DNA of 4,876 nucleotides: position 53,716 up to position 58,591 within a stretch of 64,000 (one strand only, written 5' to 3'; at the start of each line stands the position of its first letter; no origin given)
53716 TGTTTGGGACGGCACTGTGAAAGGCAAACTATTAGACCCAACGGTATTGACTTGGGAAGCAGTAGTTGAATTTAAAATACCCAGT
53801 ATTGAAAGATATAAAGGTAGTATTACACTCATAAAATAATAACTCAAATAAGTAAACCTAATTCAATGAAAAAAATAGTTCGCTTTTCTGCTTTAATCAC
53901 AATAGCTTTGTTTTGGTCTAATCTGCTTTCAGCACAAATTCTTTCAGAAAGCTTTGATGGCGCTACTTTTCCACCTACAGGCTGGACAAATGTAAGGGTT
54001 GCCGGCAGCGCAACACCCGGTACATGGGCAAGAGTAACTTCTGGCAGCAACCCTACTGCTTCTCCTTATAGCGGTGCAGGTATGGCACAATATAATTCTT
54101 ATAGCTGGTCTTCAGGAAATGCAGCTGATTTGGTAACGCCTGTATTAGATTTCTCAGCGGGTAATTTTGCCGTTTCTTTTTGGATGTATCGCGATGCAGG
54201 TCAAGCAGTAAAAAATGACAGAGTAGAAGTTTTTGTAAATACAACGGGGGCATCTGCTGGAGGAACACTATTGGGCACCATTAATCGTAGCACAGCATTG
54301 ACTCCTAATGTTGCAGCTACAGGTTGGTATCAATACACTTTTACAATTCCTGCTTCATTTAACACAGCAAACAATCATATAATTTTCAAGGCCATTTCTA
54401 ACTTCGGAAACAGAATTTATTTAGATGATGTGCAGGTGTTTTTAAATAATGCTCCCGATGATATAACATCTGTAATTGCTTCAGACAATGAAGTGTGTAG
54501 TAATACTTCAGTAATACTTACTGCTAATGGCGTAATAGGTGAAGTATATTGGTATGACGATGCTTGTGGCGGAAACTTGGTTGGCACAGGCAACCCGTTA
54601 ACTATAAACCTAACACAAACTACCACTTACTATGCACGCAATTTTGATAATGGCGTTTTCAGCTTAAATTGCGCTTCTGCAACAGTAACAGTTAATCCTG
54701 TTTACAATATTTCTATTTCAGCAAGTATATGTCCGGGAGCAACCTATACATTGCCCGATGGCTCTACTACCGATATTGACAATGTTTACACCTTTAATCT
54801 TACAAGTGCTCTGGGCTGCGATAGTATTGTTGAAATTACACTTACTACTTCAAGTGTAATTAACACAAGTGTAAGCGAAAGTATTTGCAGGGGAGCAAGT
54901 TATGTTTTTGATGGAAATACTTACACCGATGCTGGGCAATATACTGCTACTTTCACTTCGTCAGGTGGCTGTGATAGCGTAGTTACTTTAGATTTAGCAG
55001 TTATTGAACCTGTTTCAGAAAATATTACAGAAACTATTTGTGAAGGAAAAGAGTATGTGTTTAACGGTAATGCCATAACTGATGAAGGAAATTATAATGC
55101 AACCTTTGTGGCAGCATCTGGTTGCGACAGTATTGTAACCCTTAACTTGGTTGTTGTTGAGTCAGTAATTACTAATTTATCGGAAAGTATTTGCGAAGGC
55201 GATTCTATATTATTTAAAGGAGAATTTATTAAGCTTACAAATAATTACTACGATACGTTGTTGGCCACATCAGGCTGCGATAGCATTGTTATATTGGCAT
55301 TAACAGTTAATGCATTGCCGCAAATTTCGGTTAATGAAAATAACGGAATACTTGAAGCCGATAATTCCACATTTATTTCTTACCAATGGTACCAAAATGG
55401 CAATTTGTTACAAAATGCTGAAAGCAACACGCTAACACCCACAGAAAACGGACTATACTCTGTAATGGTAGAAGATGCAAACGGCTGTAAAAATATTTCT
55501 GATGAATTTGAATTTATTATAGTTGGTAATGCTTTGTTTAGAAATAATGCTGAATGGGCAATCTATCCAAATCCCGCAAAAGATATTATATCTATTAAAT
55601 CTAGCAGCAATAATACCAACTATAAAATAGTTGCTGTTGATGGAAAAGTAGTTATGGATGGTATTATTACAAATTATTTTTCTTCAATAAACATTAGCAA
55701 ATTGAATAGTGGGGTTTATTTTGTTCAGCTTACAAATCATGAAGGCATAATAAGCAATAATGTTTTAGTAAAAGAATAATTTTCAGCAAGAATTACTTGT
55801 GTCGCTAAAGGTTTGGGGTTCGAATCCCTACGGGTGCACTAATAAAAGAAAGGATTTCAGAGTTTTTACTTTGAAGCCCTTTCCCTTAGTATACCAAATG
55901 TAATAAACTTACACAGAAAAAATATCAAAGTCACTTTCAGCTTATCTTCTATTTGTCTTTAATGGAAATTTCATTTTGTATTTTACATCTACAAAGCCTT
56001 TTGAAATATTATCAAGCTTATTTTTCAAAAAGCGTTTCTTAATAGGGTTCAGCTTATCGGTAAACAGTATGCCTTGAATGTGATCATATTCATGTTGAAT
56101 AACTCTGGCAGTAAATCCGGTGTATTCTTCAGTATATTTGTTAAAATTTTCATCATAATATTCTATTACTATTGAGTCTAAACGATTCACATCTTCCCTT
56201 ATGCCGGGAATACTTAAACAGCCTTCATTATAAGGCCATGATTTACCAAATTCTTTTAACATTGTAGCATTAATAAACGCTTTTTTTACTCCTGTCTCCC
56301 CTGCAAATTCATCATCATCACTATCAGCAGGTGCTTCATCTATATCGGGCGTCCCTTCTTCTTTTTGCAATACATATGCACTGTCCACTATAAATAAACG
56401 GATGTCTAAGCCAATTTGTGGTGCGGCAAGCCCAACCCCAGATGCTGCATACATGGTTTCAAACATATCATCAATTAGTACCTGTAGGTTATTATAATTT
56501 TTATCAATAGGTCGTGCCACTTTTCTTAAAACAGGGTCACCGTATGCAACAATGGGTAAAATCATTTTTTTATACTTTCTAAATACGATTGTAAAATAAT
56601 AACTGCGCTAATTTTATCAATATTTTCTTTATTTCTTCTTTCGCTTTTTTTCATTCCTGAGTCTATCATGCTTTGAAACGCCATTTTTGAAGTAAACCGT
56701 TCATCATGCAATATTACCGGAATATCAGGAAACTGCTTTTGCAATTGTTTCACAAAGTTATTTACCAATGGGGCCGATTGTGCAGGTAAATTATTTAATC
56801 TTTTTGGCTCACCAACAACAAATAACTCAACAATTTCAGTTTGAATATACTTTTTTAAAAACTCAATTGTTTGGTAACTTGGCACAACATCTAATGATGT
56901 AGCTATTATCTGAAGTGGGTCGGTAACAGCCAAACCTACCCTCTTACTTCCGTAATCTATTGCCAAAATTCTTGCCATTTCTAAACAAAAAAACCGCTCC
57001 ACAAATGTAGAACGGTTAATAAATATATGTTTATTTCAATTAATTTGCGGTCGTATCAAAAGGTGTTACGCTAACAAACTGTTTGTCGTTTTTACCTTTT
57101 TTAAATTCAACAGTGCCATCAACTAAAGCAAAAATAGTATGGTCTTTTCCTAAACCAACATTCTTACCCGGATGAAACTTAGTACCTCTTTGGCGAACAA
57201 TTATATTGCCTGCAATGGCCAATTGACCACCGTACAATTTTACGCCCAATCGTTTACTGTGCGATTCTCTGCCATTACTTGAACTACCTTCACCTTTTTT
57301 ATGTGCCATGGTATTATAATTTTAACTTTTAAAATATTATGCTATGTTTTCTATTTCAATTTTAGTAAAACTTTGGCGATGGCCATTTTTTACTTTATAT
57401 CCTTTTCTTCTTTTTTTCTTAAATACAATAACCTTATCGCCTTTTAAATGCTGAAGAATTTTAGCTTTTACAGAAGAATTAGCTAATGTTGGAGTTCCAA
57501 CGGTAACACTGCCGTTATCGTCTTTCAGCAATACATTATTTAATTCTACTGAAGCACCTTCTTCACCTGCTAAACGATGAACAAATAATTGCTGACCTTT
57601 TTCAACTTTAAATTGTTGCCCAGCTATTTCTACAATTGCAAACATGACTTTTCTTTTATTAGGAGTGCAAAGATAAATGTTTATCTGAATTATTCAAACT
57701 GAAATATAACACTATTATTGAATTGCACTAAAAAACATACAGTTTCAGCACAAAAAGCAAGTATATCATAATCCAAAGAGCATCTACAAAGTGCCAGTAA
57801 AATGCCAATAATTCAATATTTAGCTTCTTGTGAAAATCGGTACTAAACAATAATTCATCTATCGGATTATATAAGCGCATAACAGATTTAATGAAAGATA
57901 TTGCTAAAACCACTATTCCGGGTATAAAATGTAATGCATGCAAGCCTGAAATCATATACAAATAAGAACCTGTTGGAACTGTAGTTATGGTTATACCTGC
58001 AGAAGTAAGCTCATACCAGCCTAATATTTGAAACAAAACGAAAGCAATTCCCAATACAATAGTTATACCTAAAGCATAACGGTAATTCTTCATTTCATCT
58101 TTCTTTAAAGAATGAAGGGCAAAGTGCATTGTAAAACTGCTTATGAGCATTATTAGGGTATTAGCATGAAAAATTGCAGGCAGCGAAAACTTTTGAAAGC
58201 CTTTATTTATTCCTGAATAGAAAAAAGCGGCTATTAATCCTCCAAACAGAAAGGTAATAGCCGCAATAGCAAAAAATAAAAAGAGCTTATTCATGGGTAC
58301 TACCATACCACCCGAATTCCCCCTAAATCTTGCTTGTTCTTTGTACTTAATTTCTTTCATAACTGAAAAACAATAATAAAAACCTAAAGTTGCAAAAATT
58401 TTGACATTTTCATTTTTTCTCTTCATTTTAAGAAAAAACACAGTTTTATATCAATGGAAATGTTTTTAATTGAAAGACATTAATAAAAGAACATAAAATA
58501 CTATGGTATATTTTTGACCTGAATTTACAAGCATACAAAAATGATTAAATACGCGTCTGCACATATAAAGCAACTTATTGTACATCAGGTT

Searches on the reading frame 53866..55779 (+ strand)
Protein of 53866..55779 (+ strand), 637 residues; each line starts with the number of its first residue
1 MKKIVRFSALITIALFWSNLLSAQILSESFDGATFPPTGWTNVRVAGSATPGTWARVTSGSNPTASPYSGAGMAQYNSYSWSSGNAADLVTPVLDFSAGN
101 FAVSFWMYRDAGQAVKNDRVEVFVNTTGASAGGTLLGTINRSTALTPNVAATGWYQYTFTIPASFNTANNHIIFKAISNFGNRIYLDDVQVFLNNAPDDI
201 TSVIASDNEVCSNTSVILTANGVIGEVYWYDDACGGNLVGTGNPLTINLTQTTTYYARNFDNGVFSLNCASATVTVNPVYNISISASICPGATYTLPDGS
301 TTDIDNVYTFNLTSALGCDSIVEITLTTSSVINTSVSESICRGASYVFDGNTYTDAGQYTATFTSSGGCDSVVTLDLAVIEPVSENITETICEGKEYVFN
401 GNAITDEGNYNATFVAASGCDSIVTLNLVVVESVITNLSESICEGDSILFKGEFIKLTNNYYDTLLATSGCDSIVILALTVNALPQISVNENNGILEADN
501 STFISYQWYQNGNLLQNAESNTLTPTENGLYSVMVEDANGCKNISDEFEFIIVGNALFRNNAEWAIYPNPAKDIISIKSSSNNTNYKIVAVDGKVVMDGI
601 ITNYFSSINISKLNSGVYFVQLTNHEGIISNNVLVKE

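Call 19: search_protein_families(library=pfam, proteins=[window:53866-55779:+], max_evalue=0.001)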
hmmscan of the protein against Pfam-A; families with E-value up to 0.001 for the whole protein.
window:53866-55779:+ (637 aa): 2 families
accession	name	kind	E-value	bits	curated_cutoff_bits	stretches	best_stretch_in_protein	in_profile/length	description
PF19081.6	Ig_7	-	4e-15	56.3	27.3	1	203-278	5-84/84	Ig-like domain CHU_C associated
PF18962.6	Por_Secre_tail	-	4.8e-12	46.4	27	1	566-629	1-69/75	Secretion system C-terminal sorting domain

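Call 20: search_protein_families(library=ncbifam, proteins=[window:53866-55779:+], max_evalue=0.001)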
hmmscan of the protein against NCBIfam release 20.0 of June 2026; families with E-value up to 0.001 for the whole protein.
window:53866-55779:+ (637 aa): 2 families
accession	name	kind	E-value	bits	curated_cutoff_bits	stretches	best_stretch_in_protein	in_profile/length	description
NF038128.1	choice_anch_J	domain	7.3e-15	55.5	30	1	26-191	2-162/162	choice-of-anchor J domain-containing protein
TIGR04183.1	Por_Secre_tail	domain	5.1e-11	42.4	23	1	566-636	1-72/72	T9SS type A sorting domain-containing protein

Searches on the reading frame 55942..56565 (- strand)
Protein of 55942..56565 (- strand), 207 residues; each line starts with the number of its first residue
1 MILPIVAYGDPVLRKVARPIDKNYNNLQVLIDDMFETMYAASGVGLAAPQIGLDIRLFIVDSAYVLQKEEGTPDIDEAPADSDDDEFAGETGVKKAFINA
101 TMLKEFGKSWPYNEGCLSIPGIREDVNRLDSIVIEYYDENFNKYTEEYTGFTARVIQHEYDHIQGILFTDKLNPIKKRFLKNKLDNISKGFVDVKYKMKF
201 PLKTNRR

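Call 60: search_protein_families(library=pfam, proteins=[window:55942-56565:-], max_evalue=0.001)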
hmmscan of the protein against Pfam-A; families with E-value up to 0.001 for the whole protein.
window:55942-56565:- (207 aa): 1 family
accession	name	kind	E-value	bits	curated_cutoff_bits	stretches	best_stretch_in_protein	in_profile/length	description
PF01327.26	Pep_deformylase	-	4.3e-49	166.5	22.8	1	3-177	2-155/156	Polypeptide deformylase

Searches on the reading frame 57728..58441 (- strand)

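Call 60: search_protein_families(library=pfam, proteins=[window:57728-58441:-], max_evalue=0.001)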
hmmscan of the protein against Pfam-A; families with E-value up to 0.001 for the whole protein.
window:57728-58441:- (237 aa): 1 family
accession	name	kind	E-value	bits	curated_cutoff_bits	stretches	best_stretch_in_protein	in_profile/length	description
PF00510.24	COX3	-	2.2e-16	60.9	23.8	1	37-230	62-253/258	Cytochrome c oxidase subunit III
